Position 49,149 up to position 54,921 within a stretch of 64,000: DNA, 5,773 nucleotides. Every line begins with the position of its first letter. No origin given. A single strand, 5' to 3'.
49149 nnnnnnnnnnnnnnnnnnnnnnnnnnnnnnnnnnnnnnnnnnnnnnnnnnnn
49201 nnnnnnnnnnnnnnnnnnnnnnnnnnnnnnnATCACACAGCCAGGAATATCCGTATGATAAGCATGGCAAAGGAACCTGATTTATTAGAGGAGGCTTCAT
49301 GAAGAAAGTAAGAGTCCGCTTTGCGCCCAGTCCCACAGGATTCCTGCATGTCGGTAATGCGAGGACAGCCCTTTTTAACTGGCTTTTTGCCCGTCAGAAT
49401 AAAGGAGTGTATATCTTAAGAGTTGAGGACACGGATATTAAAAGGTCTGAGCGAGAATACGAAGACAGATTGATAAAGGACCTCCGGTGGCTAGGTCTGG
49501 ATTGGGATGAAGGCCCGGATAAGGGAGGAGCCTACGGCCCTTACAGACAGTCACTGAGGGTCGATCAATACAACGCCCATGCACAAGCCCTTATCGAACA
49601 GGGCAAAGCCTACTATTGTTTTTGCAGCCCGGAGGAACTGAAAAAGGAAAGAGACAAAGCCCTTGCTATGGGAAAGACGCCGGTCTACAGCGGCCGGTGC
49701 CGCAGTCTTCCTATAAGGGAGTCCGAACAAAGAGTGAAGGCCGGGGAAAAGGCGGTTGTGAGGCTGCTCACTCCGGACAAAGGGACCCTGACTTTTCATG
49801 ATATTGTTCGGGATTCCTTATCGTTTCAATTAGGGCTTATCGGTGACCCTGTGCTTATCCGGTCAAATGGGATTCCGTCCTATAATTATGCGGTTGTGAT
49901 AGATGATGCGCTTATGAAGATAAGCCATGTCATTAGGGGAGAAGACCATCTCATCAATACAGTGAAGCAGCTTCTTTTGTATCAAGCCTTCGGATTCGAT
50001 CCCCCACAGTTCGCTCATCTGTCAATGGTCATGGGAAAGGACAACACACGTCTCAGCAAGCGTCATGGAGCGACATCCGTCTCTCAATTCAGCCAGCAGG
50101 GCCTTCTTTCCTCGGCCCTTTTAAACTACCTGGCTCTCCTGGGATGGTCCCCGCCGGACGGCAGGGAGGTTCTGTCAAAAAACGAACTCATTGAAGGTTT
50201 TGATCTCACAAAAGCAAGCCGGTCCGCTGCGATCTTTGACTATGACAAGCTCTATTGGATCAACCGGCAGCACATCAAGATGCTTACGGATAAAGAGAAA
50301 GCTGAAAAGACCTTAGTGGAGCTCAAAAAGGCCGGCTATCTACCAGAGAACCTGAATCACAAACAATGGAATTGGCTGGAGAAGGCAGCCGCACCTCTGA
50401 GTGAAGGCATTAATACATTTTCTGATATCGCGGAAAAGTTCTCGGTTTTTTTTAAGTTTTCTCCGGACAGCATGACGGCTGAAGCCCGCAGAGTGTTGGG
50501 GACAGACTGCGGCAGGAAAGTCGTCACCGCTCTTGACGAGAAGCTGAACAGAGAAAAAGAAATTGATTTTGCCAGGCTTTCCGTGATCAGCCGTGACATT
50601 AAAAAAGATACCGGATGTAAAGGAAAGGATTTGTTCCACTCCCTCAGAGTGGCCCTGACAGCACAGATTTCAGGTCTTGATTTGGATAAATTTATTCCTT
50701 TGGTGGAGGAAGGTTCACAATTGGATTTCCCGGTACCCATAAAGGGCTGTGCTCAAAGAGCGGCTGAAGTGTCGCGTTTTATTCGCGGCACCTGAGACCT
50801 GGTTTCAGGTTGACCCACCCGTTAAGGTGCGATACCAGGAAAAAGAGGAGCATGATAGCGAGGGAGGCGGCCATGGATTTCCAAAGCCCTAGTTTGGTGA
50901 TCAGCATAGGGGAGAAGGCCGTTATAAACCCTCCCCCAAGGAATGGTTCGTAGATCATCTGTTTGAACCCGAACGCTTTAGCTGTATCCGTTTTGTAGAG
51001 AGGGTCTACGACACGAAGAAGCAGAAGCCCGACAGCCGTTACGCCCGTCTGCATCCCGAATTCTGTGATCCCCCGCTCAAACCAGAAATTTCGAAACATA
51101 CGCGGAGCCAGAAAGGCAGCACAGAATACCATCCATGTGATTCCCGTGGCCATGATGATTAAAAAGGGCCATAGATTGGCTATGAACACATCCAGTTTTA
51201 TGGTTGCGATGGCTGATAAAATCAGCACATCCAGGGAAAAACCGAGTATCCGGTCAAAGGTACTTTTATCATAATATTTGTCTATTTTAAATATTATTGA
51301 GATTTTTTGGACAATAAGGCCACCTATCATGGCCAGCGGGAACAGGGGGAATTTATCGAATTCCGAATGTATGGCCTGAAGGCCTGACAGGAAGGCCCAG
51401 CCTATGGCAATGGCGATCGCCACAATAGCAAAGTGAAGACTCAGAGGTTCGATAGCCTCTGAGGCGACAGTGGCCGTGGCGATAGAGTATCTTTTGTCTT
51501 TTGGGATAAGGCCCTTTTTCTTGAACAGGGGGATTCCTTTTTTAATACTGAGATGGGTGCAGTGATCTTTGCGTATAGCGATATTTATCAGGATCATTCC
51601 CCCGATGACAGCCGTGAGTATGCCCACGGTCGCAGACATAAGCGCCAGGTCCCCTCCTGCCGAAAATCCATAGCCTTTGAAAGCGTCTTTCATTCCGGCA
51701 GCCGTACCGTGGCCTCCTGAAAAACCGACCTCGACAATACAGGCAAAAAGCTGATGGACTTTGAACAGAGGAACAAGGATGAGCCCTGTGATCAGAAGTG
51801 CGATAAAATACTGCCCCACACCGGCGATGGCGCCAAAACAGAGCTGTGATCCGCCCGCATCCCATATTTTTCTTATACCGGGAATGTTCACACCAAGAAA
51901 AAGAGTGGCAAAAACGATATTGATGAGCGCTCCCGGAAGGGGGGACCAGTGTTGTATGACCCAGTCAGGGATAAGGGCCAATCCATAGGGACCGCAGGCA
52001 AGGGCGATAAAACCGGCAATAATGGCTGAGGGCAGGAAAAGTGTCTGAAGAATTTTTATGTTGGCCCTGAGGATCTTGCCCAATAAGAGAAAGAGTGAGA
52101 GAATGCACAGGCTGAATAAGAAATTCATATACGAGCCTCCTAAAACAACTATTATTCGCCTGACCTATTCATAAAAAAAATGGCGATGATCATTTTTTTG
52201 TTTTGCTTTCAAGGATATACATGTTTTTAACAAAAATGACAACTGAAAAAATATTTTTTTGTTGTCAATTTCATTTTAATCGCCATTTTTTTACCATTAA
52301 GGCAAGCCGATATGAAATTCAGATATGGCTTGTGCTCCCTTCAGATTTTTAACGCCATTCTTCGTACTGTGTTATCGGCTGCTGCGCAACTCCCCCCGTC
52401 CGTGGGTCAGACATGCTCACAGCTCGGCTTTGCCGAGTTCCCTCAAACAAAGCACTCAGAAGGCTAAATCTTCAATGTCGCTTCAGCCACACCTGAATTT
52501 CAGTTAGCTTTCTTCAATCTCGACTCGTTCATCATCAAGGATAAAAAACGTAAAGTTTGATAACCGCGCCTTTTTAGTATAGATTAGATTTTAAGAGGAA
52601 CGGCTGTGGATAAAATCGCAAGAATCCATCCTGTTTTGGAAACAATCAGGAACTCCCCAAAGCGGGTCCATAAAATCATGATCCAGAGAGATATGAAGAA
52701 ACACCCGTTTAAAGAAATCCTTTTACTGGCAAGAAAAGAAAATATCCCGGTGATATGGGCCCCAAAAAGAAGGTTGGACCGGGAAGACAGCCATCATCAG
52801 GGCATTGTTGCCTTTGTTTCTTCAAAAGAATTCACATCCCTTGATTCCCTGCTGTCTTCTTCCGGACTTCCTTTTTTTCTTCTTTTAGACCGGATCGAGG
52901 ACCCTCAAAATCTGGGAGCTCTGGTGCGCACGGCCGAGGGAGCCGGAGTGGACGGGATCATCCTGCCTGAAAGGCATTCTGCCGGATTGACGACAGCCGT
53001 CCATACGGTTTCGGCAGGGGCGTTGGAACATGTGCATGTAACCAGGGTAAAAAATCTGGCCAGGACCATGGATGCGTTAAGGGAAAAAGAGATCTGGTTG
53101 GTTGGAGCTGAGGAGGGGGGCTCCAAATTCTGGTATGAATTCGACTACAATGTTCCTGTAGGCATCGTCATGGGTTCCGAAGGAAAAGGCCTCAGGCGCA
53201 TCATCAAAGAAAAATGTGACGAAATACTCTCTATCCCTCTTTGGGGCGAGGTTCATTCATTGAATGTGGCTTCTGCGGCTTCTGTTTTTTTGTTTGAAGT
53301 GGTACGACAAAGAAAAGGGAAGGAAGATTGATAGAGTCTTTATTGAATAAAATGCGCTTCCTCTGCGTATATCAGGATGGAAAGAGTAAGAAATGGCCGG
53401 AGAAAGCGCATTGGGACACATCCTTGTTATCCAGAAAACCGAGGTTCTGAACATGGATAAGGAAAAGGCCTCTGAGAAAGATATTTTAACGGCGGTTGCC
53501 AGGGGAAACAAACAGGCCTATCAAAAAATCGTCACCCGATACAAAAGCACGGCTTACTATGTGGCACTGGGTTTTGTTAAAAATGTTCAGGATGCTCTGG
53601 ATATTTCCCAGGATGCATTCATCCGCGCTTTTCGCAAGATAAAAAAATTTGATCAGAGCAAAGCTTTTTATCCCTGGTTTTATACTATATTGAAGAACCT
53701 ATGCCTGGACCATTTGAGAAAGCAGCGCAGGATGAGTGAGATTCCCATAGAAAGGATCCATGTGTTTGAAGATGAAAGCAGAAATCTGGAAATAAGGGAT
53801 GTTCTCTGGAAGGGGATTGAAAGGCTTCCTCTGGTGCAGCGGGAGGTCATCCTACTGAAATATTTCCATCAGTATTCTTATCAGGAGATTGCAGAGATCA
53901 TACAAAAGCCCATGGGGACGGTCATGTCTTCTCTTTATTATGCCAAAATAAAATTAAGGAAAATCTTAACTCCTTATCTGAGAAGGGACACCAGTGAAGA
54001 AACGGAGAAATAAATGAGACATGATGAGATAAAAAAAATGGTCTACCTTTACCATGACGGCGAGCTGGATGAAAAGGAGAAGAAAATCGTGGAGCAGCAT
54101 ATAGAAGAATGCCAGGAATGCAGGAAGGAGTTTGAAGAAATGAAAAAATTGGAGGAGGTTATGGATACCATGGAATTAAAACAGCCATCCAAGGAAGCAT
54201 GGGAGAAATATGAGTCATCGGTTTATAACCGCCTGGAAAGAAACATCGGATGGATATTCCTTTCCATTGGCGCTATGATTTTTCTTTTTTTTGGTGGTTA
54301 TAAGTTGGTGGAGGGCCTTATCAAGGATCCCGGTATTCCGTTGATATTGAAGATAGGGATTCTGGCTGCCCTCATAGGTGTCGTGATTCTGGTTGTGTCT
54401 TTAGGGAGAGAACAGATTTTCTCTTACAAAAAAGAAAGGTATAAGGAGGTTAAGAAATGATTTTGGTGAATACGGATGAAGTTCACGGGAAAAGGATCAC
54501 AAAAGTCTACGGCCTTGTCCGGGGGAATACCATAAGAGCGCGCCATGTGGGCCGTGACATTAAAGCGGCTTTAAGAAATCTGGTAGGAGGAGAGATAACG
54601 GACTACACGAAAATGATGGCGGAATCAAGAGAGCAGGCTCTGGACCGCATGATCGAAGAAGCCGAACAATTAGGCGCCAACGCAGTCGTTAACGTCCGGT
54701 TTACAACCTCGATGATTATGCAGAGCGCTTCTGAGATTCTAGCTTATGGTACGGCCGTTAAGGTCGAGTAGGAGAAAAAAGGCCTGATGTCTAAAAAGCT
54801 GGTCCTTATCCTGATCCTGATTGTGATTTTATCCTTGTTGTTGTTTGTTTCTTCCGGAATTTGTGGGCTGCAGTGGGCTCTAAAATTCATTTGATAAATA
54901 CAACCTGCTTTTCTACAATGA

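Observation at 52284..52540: Unrecognised ~190-nt rod-like element (copy 1 of 2) whose helices are supported by compensatory changes between copies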

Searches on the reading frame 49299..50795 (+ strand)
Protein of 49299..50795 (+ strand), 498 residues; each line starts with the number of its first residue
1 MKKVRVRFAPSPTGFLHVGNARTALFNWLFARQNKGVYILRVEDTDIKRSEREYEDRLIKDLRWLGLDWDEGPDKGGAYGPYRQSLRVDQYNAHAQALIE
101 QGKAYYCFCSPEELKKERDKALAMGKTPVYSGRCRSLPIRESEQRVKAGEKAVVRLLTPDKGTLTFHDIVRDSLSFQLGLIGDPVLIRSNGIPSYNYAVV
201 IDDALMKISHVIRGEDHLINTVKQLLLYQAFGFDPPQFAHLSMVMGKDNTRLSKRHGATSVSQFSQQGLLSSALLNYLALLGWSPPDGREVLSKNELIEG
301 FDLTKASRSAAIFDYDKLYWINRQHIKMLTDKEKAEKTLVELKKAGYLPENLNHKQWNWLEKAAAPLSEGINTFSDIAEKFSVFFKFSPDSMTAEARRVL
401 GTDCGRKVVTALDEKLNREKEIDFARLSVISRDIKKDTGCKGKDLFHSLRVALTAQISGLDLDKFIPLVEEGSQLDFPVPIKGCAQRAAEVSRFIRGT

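Call 14: search_protein_families(library=pfam, proteins=[window:49299-50795:+])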
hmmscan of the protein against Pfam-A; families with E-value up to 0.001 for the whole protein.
window:49299-50795:+ (498 aa): 2 families
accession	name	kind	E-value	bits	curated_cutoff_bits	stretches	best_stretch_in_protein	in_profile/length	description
PF00749.27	tRNA-synt_1c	-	4.3e-102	341.7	23.4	1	3-320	1-314/314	tRNA synthetases class I (E and Q), catalytic domain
PF19269.4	Anticodon_2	-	1.2e-11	45.6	23.6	1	355-466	11-125/141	Anticodon binding domain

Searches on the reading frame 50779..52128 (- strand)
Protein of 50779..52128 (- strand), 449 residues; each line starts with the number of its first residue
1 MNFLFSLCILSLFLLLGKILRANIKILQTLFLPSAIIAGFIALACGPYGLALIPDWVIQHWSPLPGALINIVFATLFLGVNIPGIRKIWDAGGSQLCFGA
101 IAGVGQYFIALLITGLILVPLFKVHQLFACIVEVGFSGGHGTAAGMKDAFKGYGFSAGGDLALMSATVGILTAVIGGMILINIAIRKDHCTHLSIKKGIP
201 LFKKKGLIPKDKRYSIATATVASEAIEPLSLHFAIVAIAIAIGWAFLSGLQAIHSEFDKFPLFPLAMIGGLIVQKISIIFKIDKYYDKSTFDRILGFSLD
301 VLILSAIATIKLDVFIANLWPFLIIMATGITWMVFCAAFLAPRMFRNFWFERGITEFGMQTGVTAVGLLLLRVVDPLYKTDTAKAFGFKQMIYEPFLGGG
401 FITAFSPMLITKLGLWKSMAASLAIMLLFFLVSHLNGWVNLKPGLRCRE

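Call 14: search_protein_families(library=pfam, proteins=[window:50779-52128:-])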
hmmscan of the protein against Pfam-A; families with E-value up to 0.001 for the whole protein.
window:50779-52128:- (449 aa): 1 family
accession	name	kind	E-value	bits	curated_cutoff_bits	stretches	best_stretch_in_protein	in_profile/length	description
PF03616.19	Glt_symporter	-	2.7e-15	56.4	26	1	2-344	4-330/368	Sodium/glutamate symporter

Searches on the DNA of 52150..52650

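Call 11: search_rna_families(source=window, start=52150, end=52650, threshold=evalue, max_evalue=10, show_alignments=2)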
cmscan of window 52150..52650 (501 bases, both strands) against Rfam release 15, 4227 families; matches with E-value up to 10: 9.
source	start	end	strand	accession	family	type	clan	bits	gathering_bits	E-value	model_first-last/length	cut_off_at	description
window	52205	52270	-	RF04348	Plastid-psbM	Cis-reg;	-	21.7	52.7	1.4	1-79/79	no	Plastid-psbM 3UTR RNA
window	52241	52302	-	RF02075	STnc230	Gene; sRNA;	-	21.3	50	1.2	1-83/83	no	Enterobacterial sRNA STnc230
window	52155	52242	-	RF04327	snoMe28S-A3420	Gene; snRNA; snoRNA; CD-box;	-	20.5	60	6.8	1-98/98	no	Drosophila C/D box small nucleolar RNA snoMe28S-A3420 family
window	52498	52520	-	RF02925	6A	Gene; sRNA;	-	16.8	41.2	2.6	1-52/52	no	6A RNA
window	52533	52596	+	RF00494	snoU2_19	Gene; snRNA; snoRNA; CD-box;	-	16.6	39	9.7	1-80/80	no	Small nucleolar RNA U2-19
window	52182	52246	-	RF00650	mir-153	Gene; miRNA;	-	15.9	54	4.4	1-73/73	no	mir-153 microRNA precursor family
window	52482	52538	-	RF01304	sR5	Gene; snRNA; snoRNA; CD-box;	-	13.5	40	1.3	1-53/53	no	Small nucleolar RNA sR5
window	52454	52539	-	RF01133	sR3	Gene; snRNA; snoRNA; CD-box;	-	11.7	41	1.6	1-55/55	no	Small nucleolar RNA sR3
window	52232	52271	+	RF02909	rli117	Gene; sRNA;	-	11.5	87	2.3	212-251/272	no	Listeria sRNA rli117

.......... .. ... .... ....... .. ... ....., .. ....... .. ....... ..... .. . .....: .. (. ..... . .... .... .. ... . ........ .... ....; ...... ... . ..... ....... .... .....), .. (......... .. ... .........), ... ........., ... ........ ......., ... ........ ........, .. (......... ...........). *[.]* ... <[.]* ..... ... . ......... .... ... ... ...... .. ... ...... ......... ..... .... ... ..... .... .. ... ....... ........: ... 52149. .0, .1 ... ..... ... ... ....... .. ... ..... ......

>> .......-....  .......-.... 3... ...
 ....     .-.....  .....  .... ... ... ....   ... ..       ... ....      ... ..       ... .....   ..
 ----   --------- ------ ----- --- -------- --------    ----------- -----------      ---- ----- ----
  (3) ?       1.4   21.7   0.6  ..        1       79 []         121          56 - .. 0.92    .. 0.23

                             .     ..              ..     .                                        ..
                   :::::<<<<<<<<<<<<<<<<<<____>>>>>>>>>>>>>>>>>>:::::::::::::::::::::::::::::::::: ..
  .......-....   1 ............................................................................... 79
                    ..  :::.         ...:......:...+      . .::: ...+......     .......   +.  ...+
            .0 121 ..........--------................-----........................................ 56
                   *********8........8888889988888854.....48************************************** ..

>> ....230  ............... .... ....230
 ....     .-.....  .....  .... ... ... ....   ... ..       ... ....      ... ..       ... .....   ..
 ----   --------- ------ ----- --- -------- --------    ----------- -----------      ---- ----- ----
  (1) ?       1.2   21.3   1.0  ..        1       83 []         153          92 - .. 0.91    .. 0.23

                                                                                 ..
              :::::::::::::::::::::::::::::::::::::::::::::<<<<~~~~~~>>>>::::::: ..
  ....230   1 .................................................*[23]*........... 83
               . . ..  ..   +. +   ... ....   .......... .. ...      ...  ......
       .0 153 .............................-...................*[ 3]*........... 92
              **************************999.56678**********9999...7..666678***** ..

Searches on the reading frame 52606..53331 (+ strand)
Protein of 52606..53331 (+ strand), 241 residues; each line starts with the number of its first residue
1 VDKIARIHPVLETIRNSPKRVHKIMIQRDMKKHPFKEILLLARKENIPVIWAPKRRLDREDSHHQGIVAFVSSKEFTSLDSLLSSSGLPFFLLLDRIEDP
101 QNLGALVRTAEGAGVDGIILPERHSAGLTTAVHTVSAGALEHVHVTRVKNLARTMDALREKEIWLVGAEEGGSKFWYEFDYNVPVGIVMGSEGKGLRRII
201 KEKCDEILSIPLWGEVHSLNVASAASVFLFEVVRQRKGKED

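Call 14: search_protein_families(library=pfam, proteins=[window:52606-53331:+])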
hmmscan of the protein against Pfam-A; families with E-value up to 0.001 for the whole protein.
window:52606-53331:+ (241 aa): 2 families
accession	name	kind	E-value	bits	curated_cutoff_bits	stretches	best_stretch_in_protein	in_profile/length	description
PF00588.24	SpoU_methylase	-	1.5e-39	135.8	29.7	1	90-230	2-142/142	SpoU rRNA Methylase family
PF08032.17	SpoU_sub_bind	-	4.8e-13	49.7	22.8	1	7-76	5-75/76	RNA 2'-O ribose methyltransferase substrate binding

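Call 17: find_encoding_contigs(protein=window:52606-53331:+, flank=3000, max_places=10)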
Protein window:52606-53331:+ (241 aa): 5 contigs read that carry it; 3 places shown.
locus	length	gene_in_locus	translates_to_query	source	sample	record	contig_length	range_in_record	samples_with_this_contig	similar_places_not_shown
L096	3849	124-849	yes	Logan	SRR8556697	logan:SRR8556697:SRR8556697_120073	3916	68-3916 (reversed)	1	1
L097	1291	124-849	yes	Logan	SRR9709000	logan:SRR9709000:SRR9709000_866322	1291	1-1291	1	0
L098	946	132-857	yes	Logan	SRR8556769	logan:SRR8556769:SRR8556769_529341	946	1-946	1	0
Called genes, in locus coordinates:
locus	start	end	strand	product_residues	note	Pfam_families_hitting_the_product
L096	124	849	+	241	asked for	PF08032:SpoU_sub_bind, PF00588:SpoU_methylase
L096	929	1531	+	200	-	PF04542:Sigma70_r2, PF08281:Sigma70_r4_2, PF04545:Sigma70_r4 (weak)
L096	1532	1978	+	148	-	PF13490:zf-HC2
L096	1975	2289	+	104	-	PF01906:YbjQ_1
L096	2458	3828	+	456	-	-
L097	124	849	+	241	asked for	PF08032:SpoU_sub_bind, PF00588:SpoU_methylase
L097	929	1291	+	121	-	?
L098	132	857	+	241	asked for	PF08032:SpoU_sub_bind, PF00588:SpoU_methylase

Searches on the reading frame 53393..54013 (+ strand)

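Call 14: search_protein_families(library=pfam, proteins=[window:53393-54013:+])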
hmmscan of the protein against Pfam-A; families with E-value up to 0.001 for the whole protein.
window:53393-54013:+ (206 aa): 4 families
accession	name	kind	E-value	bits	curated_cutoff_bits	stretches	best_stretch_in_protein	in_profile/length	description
PF04542.20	Sigma70_r2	-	1.8e-19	69.7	24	1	47-113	2-70/71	Sigma-70 region 2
PF08281.18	Sigma70_r4_2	-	2.5e-12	46.7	25.7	1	138-188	4-54/54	Sigma-70, region 4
PF04545.22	Sigma70_r4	-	1.2e-05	25.1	24.1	1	142-190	2-50/50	Sigma-70, region 4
PF07638.17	Sigma70_ECF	-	3.7e-05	24.1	21.1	1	30-190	6-181/185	ECF sigma factor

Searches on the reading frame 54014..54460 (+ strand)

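Call 14: search_protein_families(library=pfam, proteins=[window:54014-54460:+])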
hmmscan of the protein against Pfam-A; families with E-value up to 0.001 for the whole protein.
window:54014-54460:+ (148 aa): 2 families
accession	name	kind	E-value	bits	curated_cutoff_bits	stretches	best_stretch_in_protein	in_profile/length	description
PF13490.11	zf-HC2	-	5.3e-10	39.7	22.2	1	4-37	2-35/35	Putative zinc-finger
PF19762.4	DUF6249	-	0.00044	20.6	33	1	41-128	28-99/104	Domain of unknown function (DUF6249)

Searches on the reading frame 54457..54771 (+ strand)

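Call 14: search_protein_families(library=pfam, proteins=[window:54457-54771:+])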
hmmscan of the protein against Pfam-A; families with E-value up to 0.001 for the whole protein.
window:54457-54771:+ (104 aa): 1 family
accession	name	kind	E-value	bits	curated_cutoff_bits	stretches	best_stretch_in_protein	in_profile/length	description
PF01906.23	YbjQ_1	-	5.2e-40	136.7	23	1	1-103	1-103/103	Putative heavy-metal-binding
